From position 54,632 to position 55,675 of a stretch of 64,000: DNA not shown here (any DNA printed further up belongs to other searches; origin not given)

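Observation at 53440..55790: A low-GC islet carries two paralogous XRE-HTH/TPR-like regulators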

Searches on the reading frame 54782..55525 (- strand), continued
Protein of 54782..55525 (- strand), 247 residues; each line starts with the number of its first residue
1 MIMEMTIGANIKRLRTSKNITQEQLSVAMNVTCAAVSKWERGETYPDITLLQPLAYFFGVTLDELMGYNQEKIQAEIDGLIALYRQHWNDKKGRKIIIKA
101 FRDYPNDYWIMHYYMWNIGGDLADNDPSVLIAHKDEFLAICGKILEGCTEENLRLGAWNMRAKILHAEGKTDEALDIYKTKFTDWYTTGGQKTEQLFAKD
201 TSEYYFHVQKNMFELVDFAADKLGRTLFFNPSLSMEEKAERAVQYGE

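Call 67: search_solved_structures(query=A3, max_evalue=10)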
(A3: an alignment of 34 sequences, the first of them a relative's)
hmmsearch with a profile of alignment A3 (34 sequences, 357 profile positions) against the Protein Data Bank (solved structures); distinct sequences matched with E-value up to 10: 50.
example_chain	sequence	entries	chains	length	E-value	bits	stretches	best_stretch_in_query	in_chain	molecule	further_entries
3op9_A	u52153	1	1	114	1.1e-11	47.7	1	5-76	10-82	Pli0006 protein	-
9sf2_A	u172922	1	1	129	5.7e-08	35.5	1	1-59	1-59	Transcriptional regulator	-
7t8i_A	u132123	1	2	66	1.1e-05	28.1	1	3-65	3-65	Phage element (ICEBs1)transcriptional regulator (Xre family)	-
2r1j_L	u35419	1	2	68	6.2e-05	25.5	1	5-52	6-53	Repressor protein C2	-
1adr_A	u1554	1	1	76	6.8e-05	25.4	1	5-53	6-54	P22 C2 REPRESSOR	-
3jxb_C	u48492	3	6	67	7.6e-05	25.2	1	5-52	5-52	Repressor protein C2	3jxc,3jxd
2xiu_A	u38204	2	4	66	0.00033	23.2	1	5-64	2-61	CYLR2 | CYLR2 SYNONYM CYTOLYSIN REPRESSOR 2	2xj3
1utx_A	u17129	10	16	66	0.00035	23.1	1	5-64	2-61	CYLR2 | cytolysin regulator 2 | PUTATIVE TRANSCRIPTION REGULATOR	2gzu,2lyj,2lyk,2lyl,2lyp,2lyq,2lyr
2p5t_A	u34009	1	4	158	0.00048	22.6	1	4-71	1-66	Putative transcriptional regulator PezA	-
6rnz_A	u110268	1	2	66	0.0011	21.4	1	4-64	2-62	HTH-type transcriptional regulator DdrOC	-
9xz9_A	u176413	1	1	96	0.0023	20.4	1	6-63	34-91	Quorum sensing controller protein QseC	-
1b0n_A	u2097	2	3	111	0.0023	20.4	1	4-101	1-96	PROTEIN (SINR PROTEIN) | HTH-TYPE TRANSCRIPTIONAL REGULATOR SINR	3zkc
3qq6_A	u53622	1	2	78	0.0034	19.8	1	4-65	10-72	HTH-type transcriptional regulator sinR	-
5tn0_A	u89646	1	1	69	0.0036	19.7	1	4-65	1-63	HTH-type transcriptional regulator SinR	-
9k3w_A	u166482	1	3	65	0.004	19.6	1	8-63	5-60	Transcriptional regulator, PbsX family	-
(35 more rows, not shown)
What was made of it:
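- Closest known: ImmR-type XRE repressors of integrative elements. Same: The ImmR HTH is a sequence match (call 67).
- The ICEBs1 ImmR HTH is among the better HTH matches (call 67).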

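Call 68: search_protein_families(library=pfam, alignment_id=A3, max_evalue=1)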
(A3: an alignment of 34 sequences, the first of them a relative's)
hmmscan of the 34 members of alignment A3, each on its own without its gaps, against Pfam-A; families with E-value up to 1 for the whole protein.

A. member 1, P0121 (356 aa): 9 families
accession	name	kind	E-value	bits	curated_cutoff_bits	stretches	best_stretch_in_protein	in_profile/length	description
PF01381.28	HTH_3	-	2.1e-12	47.3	23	1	9-63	1-55/55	Helix-turn-helix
PF13560.12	HTH_31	-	4e-06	27.5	27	1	5-62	2-60/64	Helix-turn-helix domain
PF13443.12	HTH_26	-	1.1e-05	26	22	1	8-69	1-63/63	Cro/C1-type HTH DNA-binding domain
PF13428.12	TPR_14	-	0.0023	18.9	23.5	0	154-177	2-25/44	Tetratricopeptide repeat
PF12844.13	HTH_19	-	0.0088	16.4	30.2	1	6-64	1-59/64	Helix-turn-helix domain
PF24580.1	DUF7607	-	0.056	14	27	1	69-101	2-34/110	Domain of unknown function (DUF7607)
PF07719.23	TPR_2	-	0.092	13.4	27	1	155-177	3-25/34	Tetratricopeptide repeat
PF13431.12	TPR_17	-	0.097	13.4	24.4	0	155-173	15-33/34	Tetratricopeptide repeat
PF15731.11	MqsA_antitoxin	-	0.11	13.1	30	1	5-52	70-117/131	Antitoxin component of bacterial toxin-antitoxin system, MqsA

B. families by the number of members that match (of 34 scanned): 51 families (the first 25 are shown)
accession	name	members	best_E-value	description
PF01381.28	HTH_3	34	4.3e-16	Helix-turn-helix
PF13560.12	HTH_31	34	8.1e-10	Helix-turn-helix domain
PF13443.12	HTH_26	34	2e-09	Cro/C1-type HTH DNA-binding domain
PF13428.12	TPR_14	33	1.4e-05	Tetratricopeptide repeat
PF12844.13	HTH_19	32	9.2e-08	Helix-turn-helix domain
PF15731.11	MqsA_antitoxin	25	0.0079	Antitoxin component of bacterial toxin-antitoxin system, MqsA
PF14549.12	P22_Cro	17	0.00066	DNA-binding transcriptional regulator Cro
PF01047.28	MarR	17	0.0081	MarR family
PF07719.23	TPR_2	15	0.00018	Tetratricopeptide repeat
PF15943.11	YdaS_toxin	14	0.026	Bacterial toxin YdaS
PF13431.12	TPR_17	13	0.0089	Tetratricopeptide repeat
PF08279.18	HTH_11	11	0.03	HTH domain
PF00515.34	TPR_1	10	0.0025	Tetratricopeptide repeat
PF07022.19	Phage_CI_repr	10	0.008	Bacteriophage CI repressor helix-turn-helix domain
PF13181.12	TPR_8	10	0.015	Tetratricopeptide repeat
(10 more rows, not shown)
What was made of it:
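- TPR_14 matches 33 of 34 RegB-family members (call 68).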

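Call 93: search_protein_families(library=padloc, proteins=[P0121], max_evalue=0.001)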
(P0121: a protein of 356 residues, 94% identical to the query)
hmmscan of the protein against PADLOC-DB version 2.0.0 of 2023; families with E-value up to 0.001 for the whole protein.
P0121 (356 aa): 11 families
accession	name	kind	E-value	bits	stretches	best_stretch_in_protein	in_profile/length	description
PDLC02926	HTH_VI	-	7.7e-09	33.7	1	5-72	2-69/92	-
PDLC03951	RmrA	-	2.1e-08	31.5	1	8-65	12-69/400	-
PDLC03954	RmrA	-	2.7e-08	31.2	1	6-85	12-87/380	-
PDLC03945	RmrA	-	2.2e-07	28.4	1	3-86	1-84/394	-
PDLC04142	capH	-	2.2e-06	26.7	1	1-85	3-82/103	capH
PDLC04775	PDC-M69A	-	1.2e-05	23.8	1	4-76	7-79/113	-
PDLC03952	RmrA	-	4.3e-05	20.5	1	5-54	23-72/395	-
PDLC03665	Control_protein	-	9e-05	20.7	1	4-68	8-73/77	control protein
PDLC03956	RmrA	-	0.0002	18.5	1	7-59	11-64/399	-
PDLC03947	RmrA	-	0.00028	17.9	1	4-61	11-68/383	-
PDLC03955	RmrA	-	0.00048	17.5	1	13-58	29-74/371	-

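Call 94: find_encoding_contigs(protein=window:54782-55519:-, flank=1000, max_places=10)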
Protein window:54782-55519:- (245 aa): 6 contigs read that carry it; 2 places shown.
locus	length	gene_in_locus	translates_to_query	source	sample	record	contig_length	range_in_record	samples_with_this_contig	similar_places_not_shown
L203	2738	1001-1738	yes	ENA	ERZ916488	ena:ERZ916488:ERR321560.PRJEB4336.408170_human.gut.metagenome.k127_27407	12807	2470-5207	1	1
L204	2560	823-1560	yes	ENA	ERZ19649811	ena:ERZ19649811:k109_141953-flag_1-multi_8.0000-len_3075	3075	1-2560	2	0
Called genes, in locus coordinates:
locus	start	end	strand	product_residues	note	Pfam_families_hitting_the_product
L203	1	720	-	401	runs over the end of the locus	PF01966:HD, PF13286:HD_assoc (weak)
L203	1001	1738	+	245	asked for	PF13443:HTH_26 (weak), PF13560:HTH_31 (weak), PF01381:HTH_3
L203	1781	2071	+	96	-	-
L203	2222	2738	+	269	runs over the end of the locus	PF01381:HTH_3, PF12844:HTH_19, PF13560:HTH_31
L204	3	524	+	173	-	?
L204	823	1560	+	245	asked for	PF13443:HTH_26 (weak), PF13560:HTH_31 (weak), PF01381:HTH_3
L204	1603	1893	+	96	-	-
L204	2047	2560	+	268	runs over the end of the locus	PF01381:HTH_3, PF12844:HTH_19, PF13560:HTH_31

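Call 99: fold_search(model_id=the predicted structure, library=viral)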
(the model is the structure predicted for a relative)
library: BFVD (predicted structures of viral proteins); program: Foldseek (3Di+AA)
matches with E <= 10: 202; with E <= 0.001: 0
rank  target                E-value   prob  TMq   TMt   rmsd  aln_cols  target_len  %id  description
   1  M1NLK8                2.3e-01  0.57  0.22  0.23  23.4       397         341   12  Repeat protein [Moumouvirus goulette]
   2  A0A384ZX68            3.1e-01  0.85  0.21  0.21  15.2       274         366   10  Putative glycosyl transferase [Dickeya phage vB_DsoM_JA29]
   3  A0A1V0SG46            4.6e-01  0.44  0.25  0.17  23.9       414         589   11  RING domain protein [Hokovirus HKV1]
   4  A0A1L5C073            5.2e-01  0.12  0.14  0.08  21.1       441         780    9  Putative internal virion protein [Aquamicrobium phage P14]
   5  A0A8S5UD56            5.6e-01  0.98  0.13  0.42   8.4        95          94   24  Helix-turn-helix domain protein [Siphoviridae sp. ctkhg5]
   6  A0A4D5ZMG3            5.6e-01  0.38  0.20  0.22  20.6       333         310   15  (no name in the UniProt tables at hand)
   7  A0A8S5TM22            6.1e-01  0.69  0.14  0.30  14.8       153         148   21  Helix-turn-helix domain protein [Siphoviridae sp. ctTIi48]
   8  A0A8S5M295            6.9e-01  1.00  0.12  0.51   6.0        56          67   38  Helix-turn-helix domain protein [Siphoviridae sp. cttDR14]
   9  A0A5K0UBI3            6.9e-01  0.25  0.20  0.11  16.9       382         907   11  Uncharacterized protein [Yasminevirus sp. GU-2018]
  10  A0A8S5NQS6            7.8e-01  0.85  0.13  0.34   8.6       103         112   23  Helix-turn-helix domain protein [Siphoviridae sp. ctSP74]
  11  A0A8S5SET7            7.8e-01  0.66  0.14  0.31  15.2       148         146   17  Helix-turn-helix domain protein [Caudovirales sp. ctrNG92]
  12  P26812                8.1e-01  0.08  0.13  0.12  19.6       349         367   11  Tape measure protein (Fragment) [Lactococcus phage F4-1]
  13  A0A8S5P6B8            8.5e-01  1.00  0.14  0.52   6.3        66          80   32  Helix-turn-helix domain protein [Siphoviridae sp. ctTwu10]
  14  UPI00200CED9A         8.5e-01  0.94  0.14  0.42  10.2       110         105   21  (no name look-up for this kind of identifier)
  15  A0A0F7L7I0            8.8e-01  0.09  0.13  0.07  26.7       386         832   10  Uncharacterized protein [uncultured marine virus]
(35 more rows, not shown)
